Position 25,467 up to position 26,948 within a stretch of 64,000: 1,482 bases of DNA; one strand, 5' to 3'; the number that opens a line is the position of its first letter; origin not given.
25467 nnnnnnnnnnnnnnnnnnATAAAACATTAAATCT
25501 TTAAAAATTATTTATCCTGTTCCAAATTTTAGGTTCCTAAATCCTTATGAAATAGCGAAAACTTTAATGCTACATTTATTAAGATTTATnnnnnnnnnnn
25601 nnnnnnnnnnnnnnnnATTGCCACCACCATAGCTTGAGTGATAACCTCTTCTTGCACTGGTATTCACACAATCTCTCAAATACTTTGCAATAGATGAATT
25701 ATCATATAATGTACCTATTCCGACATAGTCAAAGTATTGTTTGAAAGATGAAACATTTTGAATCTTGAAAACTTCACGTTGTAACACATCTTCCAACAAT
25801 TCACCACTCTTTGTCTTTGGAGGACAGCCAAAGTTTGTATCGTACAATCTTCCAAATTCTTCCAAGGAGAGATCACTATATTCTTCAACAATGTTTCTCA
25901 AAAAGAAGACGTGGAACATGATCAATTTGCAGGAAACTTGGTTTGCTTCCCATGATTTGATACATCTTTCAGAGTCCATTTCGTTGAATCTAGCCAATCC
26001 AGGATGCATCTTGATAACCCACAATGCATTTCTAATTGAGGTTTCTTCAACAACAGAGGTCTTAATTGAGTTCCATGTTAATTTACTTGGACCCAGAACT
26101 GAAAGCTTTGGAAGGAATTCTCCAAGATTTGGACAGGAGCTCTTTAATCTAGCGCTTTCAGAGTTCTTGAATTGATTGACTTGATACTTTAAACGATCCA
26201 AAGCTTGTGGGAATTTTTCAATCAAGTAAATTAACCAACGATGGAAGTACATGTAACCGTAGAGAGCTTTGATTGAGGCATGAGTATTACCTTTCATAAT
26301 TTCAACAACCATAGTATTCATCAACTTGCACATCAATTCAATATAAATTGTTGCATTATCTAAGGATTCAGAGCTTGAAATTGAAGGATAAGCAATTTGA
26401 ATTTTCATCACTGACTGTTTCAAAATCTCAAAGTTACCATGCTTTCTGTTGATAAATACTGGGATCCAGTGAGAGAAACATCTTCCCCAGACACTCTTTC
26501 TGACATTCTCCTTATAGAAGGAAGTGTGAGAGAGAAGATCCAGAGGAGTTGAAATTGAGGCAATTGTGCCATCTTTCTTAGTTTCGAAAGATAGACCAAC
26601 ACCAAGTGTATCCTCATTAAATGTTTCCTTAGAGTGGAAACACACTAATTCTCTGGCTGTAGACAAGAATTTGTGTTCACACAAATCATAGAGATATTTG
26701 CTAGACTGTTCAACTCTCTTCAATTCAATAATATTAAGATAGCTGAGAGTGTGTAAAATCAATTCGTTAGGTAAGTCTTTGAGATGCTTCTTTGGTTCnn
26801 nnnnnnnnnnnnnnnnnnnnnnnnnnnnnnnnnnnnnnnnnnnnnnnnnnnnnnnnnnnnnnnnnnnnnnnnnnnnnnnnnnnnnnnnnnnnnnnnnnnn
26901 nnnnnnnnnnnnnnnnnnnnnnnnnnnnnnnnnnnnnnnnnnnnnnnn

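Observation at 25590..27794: Unusual architecture: E2 (UBC) catalytic domain, then a long KP/ET-rich linker, then an F-box-like motif in one polypeptide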

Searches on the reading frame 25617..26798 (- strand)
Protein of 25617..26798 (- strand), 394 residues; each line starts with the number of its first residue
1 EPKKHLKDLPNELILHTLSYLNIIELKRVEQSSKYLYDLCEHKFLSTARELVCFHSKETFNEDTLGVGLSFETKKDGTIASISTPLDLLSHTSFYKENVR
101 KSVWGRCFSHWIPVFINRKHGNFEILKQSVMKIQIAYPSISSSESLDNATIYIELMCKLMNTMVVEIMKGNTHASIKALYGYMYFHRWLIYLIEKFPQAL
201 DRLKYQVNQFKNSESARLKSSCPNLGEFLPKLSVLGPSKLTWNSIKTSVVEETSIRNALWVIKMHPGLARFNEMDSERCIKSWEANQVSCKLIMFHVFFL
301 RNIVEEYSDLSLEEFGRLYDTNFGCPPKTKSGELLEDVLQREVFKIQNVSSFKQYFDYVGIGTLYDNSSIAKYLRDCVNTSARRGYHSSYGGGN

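Call 12: search_protein_families(library=pfam, alignment_id=A2, max_evalue=1)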
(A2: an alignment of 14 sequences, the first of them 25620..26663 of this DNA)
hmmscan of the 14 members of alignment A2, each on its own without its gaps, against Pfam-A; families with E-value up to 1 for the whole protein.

A. member 1, window:25620-26663:- (348 aa): 0 families

B. families by the number of members that match (of 14 scanned): 6 families
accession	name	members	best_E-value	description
PF22031.2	MCP_V20_C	1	0.016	Major capsid protein V20 C-terminal domain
PF13972.11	TetR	1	0.074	Bacterial transcriptional repressor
PF20600.3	ExoX-like_C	1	0.081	Exodeoxyribonuclease X-like C-terminal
PF00125.30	Histone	1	0.12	Core histone H2A/H2B/H3/H4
PF13479.12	AAA_24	1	0.21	AAA domain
PF22556.1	DAM-like-phage2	1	0.22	Phage DNA Adenine Methylase-like domain 2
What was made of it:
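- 25629..26435 (-): Helical bundle, residues 454-722, with 11 major helices. It is UZI-like. No Pfam family matches (call 12).
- On UBR4-type hemiRING-UZI E3 module: No Pfam hit at E<=1 for 14 members (call 12).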

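Call 19: search_protein_representatives(alignment_id=A2)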
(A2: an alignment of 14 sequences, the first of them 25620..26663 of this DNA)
Query: 14 sequences, 339 profile positions. Proteins with E-value up to 0.001 (for the whole library): 2835; up to 1e-10: 2064; up to 1e-30: 1023. The best 150 are listed.
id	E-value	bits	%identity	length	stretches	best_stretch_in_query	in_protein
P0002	2.2e-137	474.0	-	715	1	3-336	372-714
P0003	4.1e-137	473.1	-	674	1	2-338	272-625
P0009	1.5e-128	445.0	-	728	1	2-337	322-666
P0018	7.8e-128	442.6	-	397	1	2-334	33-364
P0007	6.2e-125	433.1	-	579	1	2-338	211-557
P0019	9.6e-121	419.3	-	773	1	2-337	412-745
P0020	1.4e-120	418.8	-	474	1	3-303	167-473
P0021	1.5e-120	418.7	-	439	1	2-337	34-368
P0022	1.8e-120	418.5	-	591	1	2-337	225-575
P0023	6.1e-117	406.8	-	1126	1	2-335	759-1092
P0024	1.4e-116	405.6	-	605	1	2-334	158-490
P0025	1.4e-115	402.4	-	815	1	3-335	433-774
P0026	7.6e-115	399.9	-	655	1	3-336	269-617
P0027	2.2e-114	398.4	-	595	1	2-336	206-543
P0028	3.1e-114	397.9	-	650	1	3-337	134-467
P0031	9.9e-113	393.0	-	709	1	3-335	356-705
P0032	2.9e-112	391.4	-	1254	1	2-336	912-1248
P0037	1.4e-108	379.3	-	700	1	3-338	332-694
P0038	3.3e-108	378.1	-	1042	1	3-336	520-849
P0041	6.1e-106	370.6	-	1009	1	5-336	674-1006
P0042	2.0e-105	368.9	-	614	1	2-337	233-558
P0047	3.6e-104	364.8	-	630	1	2-335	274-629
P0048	1.4e-103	362.9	-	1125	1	3-335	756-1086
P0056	3.2e-100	351.9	-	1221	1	3-337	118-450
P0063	7.4e-99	347.4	-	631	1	2-336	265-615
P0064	1.8e-98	346.1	-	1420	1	3-336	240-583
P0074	1.7e-96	339.6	-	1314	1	2-334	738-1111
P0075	1.8e-96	339.5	-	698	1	2-336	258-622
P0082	1.7e-94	333.0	-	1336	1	3-335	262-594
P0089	3.1e-93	328.9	-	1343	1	3-336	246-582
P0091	4.4e-93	328.4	-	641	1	2-336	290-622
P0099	7.0e-91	321.1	-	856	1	4-336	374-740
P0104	1.2e-89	317.1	-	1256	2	4-238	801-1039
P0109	6.8e-89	314.6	-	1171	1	3-336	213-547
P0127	1.8e-86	306.7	-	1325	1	3-335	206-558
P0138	5.8e-85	301.7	-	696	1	2-335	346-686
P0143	3.0e-84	299.4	-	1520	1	3-337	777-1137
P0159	1.5e-82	293.7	-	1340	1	3-335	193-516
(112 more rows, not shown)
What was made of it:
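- The CTD profile finds 2,835 cluster representatives (call 19).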

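Call 25: predict_structure(alignment_id=A3)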
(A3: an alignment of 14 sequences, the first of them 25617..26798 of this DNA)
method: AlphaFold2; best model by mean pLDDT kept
length: 394 residues; sequences in the alignment: 14
mean_pLDDT: 86.4   pTM: 0.86
mean pLDDT of the five models: 86.4, 86.1, 85.2, 85.1, 84.5
residues with pLDDT >= 90: 186; 70-90: 181; 50-70: 23; < 50: 4
segments of 3 or more residues with pLDDT < 50: 391-394
pLDDT, mean of each block of 10 residues (from residue 1): 73 85 87 86 81 90 94 78 88 96 90 94 94 83 69 91 83 70 93 92 92 87 87 82 92 93 86 82 92 93 86 90 80 81 91 96 91 93 80 35
secondary structure, 60 per line:
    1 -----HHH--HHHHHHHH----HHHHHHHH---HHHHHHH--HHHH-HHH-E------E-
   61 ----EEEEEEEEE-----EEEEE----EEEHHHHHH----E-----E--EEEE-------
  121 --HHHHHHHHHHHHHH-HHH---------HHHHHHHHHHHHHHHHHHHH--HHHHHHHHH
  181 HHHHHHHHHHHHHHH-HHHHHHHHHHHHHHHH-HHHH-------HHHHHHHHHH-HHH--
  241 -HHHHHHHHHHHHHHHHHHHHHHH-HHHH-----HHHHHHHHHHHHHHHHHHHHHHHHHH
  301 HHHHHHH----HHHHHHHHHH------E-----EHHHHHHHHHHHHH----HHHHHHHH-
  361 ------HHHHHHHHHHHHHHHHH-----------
elements in order: H11-18 H23-30 H34-40 H43-46 E65-73 E79-83 E88-90 H91-96 E110-113 H123-136 H150-169 H172-195 H197-212 H214-217 H225-234 H242-264 H266-269 H275-307 H312-321 H335-347 H352-359 H367-383
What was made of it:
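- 26661..26780 (-): F-box, residues 339-378 (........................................). Three helices in the model (call 25).
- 25629..26435 (-): AlphaFold pLDDT about 80-96 (call 25).
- On UBR4-type hemiRING-UZI E3 module: 11 major helices in the model (call 25).
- The F-box plus CTD model has mean pLDDT 86.4 and pTM 0.86 (call 25).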

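Call 33: search_solved_structures(query=A2, max_evalue=10, show_alignments=3)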
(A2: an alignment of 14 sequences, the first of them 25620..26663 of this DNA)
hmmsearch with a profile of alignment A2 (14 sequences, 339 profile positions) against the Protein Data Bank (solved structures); distinct sequences matched with E-value up to 10: 2.
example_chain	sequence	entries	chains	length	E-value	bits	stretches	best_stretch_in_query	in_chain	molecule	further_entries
9fia_BV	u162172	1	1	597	0.65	12.1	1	258-334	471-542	Putative homeodomain containing protein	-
9hqv_By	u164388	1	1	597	0.65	12.1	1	258-334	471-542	Homeodomain-like containing protein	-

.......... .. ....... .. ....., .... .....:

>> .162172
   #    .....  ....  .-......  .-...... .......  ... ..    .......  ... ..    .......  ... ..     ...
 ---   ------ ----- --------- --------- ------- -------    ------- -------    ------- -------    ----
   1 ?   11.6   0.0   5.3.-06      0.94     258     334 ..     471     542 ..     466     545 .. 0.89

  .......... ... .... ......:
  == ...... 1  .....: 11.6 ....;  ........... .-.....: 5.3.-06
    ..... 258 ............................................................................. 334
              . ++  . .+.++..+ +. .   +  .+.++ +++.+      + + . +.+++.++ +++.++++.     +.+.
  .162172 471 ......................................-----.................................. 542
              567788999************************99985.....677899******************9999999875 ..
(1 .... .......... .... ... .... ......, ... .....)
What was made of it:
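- On UBR4-type hemiRING-UZI E3 module: The CTD profile does not hit 8btl at E<=10 (call 33).
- There is no sequence-level link to UBR4 or to Pfam (calls 12, 33).
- Tried and rejected: Pfam scans of 14 members (call 12) and a profile search of all PDB sequences at E<=10 (call 33) found nothing.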

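Call 36: find_homologous_proteins(query=A2, max_evalue=0.01)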
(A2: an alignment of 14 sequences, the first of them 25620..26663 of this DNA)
Query A2 (14 sequences) (348 aa, profile of the alignment): 18 proteins with E <= 0.01 among 2759 candidates.
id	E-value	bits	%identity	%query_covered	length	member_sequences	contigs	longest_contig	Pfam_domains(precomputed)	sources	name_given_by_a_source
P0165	3.6e-129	449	36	97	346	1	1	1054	-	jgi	-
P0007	2.0e-124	433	47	98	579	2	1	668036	PF00646.39,PF00179.32,PF12937.13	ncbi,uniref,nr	ncbi:hypothetical protein FDP41_003577 [Naegleria fowleri]|uniref:UBC core domain-containing protein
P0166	3.3e-121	423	36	98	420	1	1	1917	-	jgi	-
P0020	4.4e-120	419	53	89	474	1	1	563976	PF00646.39,PF12937.13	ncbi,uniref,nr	ncbi:hypothetical protein FDP41_009268 [Naegleria fowleri]|uniref:F-box domain-containing protein n=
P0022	5.5e-120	419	39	99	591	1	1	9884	PF00179.32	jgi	jgi:hypothetical protein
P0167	9.1e-120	418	36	97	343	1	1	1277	-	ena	-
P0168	6.8e-115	402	36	99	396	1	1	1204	-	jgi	-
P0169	3.1e-114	400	38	97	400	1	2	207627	PF12937.13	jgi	jgi:hypothetical protein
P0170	5.1e-114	399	36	99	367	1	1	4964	-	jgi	-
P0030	1.7e-112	394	37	97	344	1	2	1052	-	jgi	-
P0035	1.3e-110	388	38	97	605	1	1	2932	-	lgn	-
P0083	5.4e-94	333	32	93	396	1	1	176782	-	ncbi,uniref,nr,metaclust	ncbi:ubiquitin carrier protein [Acanthamoeba castellanii str. Neff]|uniref:Ubiquitin carrier protein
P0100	5.7e-90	320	80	67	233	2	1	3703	-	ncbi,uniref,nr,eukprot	ncbi:hypothetical protein NAEGRDRAFT_76881 [Naegleria gruberi]|uniref:Uncharacterized protein n=1 Ta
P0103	2.0e-89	318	33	87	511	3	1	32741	-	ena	-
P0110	3.3e-88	314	29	97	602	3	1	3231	PF00575.30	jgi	-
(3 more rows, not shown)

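Call 39: fold_search(model_id=the predicted structure, library=pdb)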
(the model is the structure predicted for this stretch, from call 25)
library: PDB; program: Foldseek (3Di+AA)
matches with E <= 10: 359; with E <= 0.001: 1
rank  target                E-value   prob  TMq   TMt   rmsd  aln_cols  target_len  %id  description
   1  8btl_A                6.5e-05  1.00  0.51  0.56   6.6       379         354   10  Crystal structure of a complex between the E2 conjugating enzyme UBE2A and the E3 ligase module from UBR4 (released 2023-12-13)
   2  6w2v_A                8.1e-02  0.16  0.12  0.17  16.5       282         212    9  Junction 23, DHR14-DHR18 (released 2020-04-15)
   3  6w2v_B                2.9e-01  0.13  0.14  0.20  14.4       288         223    8  Junction 23, DHR14-DHR18 (released 2020-04-15)
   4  7unj_B                3.2e-01  0.11  0.12  0.16  19.7       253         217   10  De novo designed chlorophyll dimer protein with Zn pheophorbide a methyl ester matching geometry of purple bacterial s (released 2023-04-19)
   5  7ue2_A                6.8e-01  0.09  0.13  0.15  18.5       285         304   13  Crystal structure of designed helical repeat protein RPB_PLP3_R6 bound to PLPx6 peptide (released 2023-03-29)
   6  6xr1                  7.1e-01  0.12  0.17  0.14  18.8       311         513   13  Computationally designed right-handed alpha/alpha single-chain toroid with 9 repeats (released 2021-07-14)
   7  8v2d_A                8.2e-01  0.07  0.12  0.14  20.4       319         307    9  Computational Designed Nanocage O43_129 (released 2024-03-13)
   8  2ovq_B                8.6e-01  0.98  0.12  0.11  10.5        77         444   22  Structure of the Skp1-Fbw7-CyclinEdegC complex (released 2007-04-24)
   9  9xrl_k                9.8e-01  0.97  0.10  0.09   7.6        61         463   31  Structure of mouse cytoplasmic lattice (CPL) repeating unit (released 2026-03-18)
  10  7t1z_B                1.0e+00  0.87  0.11  0.10  12.8        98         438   15  Structure of the Fbw7-Skp1-MycNdegron complex (released 2022-02-16)
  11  5gtm_A                1.0e+00  0.04  0.10  0.08  26.8       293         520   10  Modified human MxA, nucleotide-free form (released 2017-05-31)
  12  8byl_B                1.2e+00  1.00  0.11  0.13   1.7        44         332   34  Cryo-EM structure of SKP1-SKP2-CKS1 from the SCFSKP2 E3 ligase complex (released 2023-06-28)
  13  8fin_B                1.2e+00  0.06  0.10  0.18  17.8       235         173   11  Multi-state design of two-state switchable hinge proteins (released 2023-08-16)
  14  7b5l_T                1.2e+00  1.00  0.10  0.13   1.3        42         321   33  Ubiquitin ligation to F-box protein substrates by SCF-RBR E3-E3 super-assembly: NEDD8-CUL1-RBX1-SKP1-SKP2-CKSHS1-Cycli (released 2021-02-10)
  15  7t1y_B                1.3e+00  1.00  0.11  0.10   3.3        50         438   32  Structure of the Fbw7-Skp1-MycCdegron complex (released 2022-02-16)
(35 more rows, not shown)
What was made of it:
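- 25629..26435 (-): Foldseek E=6.5e-5, probability 1.0 (call 39).
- On F-box proteins: Foldseek: 1fs1_A rmsd 0.8 Å over 37 columns, 6o60_C 1.2 Å, 1fqv_A 1.2 Å, probability 0.99-1.00 (call 39).
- Checked: The modelled three helices superpose on Skp2, FBXL2, Fbw7 and Fbx4 F-boxes at rmsd 0.8-1.7 Å, 23-39% identity, Foldseek probability 0.99-1.00 (call 39).
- Foldseek gives E=6.5e-5 and probability 1.0 (call 39). Superposition on Skp1-bound F-boxes is at 0.8-1.7 Å with 23-39% identity (call 39).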

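Call 41: list_cluster_members(proteins=[P0032, P0038, P0041, P0048, P0056, P0074, P0089, P0104, P0143, P0127])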
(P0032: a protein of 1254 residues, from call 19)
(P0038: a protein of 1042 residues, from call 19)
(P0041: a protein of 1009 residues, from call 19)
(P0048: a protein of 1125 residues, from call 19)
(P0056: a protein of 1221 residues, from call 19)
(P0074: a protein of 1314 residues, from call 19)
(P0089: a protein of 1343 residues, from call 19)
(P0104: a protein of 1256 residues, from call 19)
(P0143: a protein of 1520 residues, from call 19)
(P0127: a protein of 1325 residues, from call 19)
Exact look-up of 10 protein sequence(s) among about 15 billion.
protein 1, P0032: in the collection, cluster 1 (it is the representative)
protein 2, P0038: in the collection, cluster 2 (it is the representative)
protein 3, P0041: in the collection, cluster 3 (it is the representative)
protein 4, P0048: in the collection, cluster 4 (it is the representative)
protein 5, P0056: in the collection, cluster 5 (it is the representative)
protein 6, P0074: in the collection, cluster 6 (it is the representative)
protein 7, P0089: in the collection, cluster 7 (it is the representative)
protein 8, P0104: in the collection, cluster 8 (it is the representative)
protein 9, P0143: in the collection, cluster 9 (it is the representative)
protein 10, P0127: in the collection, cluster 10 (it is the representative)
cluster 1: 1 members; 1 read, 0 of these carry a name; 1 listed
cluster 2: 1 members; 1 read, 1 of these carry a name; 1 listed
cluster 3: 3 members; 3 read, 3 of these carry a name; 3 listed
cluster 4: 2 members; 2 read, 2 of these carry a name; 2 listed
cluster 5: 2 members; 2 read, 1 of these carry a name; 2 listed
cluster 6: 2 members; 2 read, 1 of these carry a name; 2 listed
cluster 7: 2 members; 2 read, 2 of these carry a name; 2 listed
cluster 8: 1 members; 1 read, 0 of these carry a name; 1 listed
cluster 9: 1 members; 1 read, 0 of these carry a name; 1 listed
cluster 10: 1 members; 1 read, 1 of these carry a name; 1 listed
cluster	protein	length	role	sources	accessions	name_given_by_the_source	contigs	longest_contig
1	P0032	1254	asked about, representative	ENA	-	-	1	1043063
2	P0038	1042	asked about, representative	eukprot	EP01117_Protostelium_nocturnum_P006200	TRINITY_DN2235_c0_g1_i1.p1 TRINITY_DN2235_c0_g1~~TRINITY_DN2235_c0_g1_i1.p1 ORF ...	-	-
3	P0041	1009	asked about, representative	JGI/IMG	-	ubiquitin-protein ligase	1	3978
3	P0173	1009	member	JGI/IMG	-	ubiquitin-protein ligase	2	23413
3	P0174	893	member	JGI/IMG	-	ubiquitin-protein ligase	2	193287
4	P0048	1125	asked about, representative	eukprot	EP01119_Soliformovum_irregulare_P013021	TRINITY_DN3432_c0_g1_i1.p1 TRINITY_DN3432_c0_g1~~TRINITY_DN3432_c0_g1_i1.p1 ORF ...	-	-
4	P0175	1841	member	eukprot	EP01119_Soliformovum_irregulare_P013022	TRINITY_DN3432_c0_g1_i3.p1 TRINITY_DN3432_c0_g1~~TRINITY_DN3432_c0_g1_i3.p1 ORF ...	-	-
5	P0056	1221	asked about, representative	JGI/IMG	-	-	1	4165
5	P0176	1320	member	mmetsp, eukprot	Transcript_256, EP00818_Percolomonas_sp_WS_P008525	Transcript_256/g.845 ORF Transcript_256/g.845 Transcript_256/m.845 type:complete len:1321 ... | CAMPEP_0117441910 /NCGR_PEP_ID=MMETSP0759-20121206/3877_1 /TAXON_ID=63605 ...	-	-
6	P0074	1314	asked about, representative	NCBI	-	-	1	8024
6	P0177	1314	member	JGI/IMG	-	ubiquitin-protein ligase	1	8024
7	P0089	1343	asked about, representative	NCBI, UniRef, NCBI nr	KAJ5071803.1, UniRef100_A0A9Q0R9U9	leucine rich repeat family protein [Anaeramoeba ignava] | Leucine rich repeat family protein n=1 Tax=Anaeramoeba ignava TaxID=1746090 ...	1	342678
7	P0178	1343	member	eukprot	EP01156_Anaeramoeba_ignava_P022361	Anaeramoba_ignava/c20587_g1_i1.p1 GENE.c20587_g1_i1~~c20587_g1_i1.p1 ORF type:complete ...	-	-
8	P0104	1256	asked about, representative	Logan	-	-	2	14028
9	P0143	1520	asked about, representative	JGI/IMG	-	-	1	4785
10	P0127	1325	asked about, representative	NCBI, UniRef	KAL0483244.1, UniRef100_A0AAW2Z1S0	ubiquitin conjugating enzyme E2 [Acrasis kona] | Ubiquitin conjugating enzyme E2 n=1 Tax=Acrasis kona TaxID=1008807 RepID=A0AAW2Z1S0_9EUKA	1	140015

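Call 42: search_protein_families(library=pfam, proteins=[P0089, P0064, P0082, P0127, P0109, P0056, P0159], max_evalue=0.01)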
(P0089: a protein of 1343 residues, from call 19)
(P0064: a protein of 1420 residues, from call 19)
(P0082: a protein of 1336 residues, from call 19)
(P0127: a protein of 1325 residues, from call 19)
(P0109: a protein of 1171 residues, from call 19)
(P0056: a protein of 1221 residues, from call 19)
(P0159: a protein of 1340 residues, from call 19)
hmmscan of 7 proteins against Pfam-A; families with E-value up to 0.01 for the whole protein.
P0089 (1343 aa): 6 families
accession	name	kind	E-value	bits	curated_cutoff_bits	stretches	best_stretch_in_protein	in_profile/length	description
PF13516.12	LRR_6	-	3.6e-37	123.9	23.4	3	815-836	3-24/24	Leucine Rich repeat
PF00179.31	UQ_con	-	2.1e-21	76.4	27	1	53-197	1-132/140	Ubiquitin-conjugating enzyme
PF00560.39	LRR_1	-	9e-10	37.2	20.6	0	816-834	1-19/23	Leucine Rich Repeat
PF12799.13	LRR_4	-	1.6e-08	35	27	0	1059-1099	1-39/44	Leucine Rich repeats (2 copies)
PF00076.28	RRM_1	-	5.1e-06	26.7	20.7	1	1255-1330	1-68/70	RNA recognition motif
PF13855.12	LRR_8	-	2.9e-05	24.2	27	0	1088-1136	2-46/61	Leucine rich repeat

P0064 (1420 aa): 4 families
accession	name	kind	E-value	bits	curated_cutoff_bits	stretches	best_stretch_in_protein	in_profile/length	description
PF00179.31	UQ_con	-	1.2e-25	90.1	27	1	31-148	1-111/140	Ubiquitin-conjugating enzyme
PF13516.12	LRR_6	-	1.2e-22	78.6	23.4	1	1127-1149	2-24/24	Leucine Rich repeat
PF00560.39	LRR_1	-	6.2e-10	37.7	20.6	0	1130-1144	2-16/23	Leucine Rich Repeat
PF00076.28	RRM_1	-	3.2e-07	30.5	20.7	1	1294-1355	1-58/70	RNA recognition motif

P0082 (1336 aa): 4 families
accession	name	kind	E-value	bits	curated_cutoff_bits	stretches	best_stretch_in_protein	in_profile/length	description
PF00179.31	UQ_con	-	1.2e-28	99.9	27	1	63-205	1-134/140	Ubiquitin-conjugating enzyme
PF13516.12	LRR_6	-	7.8e-09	35.4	23.4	0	1081-1103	1-23/24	Leucine Rich repeat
PF00076.28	RRM_1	-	1.1e-06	28.9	20.7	1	1247-1304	1-52/70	RNA recognition motif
PF00560.39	LRR_1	-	0.0037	17.5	20.6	0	822-841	1-20/23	Leucine Rich Repeat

P0127 (1325 aa): 4 families
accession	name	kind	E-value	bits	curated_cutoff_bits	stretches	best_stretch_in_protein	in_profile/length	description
PF00179.31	UQ_con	-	8.2e-29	100.4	27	1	23-146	1-119/140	Ubiquitin-conjugating enzyme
PF13516.12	LRR_6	-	4.5e-17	61.1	23.4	0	783-803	3-23/24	Leucine Rich repeat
PF00076.28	RRM_1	-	1.5e-07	31.6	20.7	1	1217-1278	5-65/70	RNA recognition motif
PF00560.39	LRR_1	-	0.001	19.2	20.6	0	785-803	2-20/23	Leucine Rich Repeat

P0109 (1171 aa): 2 families
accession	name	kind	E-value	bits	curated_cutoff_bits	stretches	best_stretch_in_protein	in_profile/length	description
PF00179.31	UQ_con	-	2.7e-26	92.3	27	1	25-154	1-124/140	Ubiquitin-conjugating enzyme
PF05773.27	RWD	-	0.0073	16.9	22.8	0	66-99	47-80/112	RWD domain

P0056 (1221 aa): 5 families
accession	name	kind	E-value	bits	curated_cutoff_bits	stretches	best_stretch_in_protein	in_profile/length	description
PF13516.12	LRR_6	-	4.4e-21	73.7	23.4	1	640-660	4-24/24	Leucine Rich repeat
PF00560.39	LRR_1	-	1.7e-09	36.4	20.6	0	887-907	1-21/23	Leucine Rich Repeat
PF12799.13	LRR_4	-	2.7e-08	34.2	27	0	640-681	2-34/44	Leucine Rich repeats (2 copies)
PF00076.28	RRM_1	-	0.0036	17.6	20.7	0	1132-1185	20-69/70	RNA recognition motif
PF00179.31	UQ_con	-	0.0077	16.3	27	0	5-56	80-118/140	Ubiquitin-conjugating enzyme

P0159 (1340 aa): 4 families
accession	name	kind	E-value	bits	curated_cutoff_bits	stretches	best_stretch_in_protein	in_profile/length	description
PF00179.31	UQ_con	-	9.6e-21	74.3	27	1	20-139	1-117/140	Ubiquitin-conjugating enzyme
PF13516.12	LRR_6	-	9.8e-18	63.2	23.4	2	1075-1098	1-24/24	Leucine Rich repeat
PF00076.28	RRM_1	-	1.6e-06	28.4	20.7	1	1215-1278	1-56/70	RNA recognition motif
PF00560.39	LRR_1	-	3.4e-06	26.6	20.6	0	704-717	1-14/23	Leucine Rich Repeat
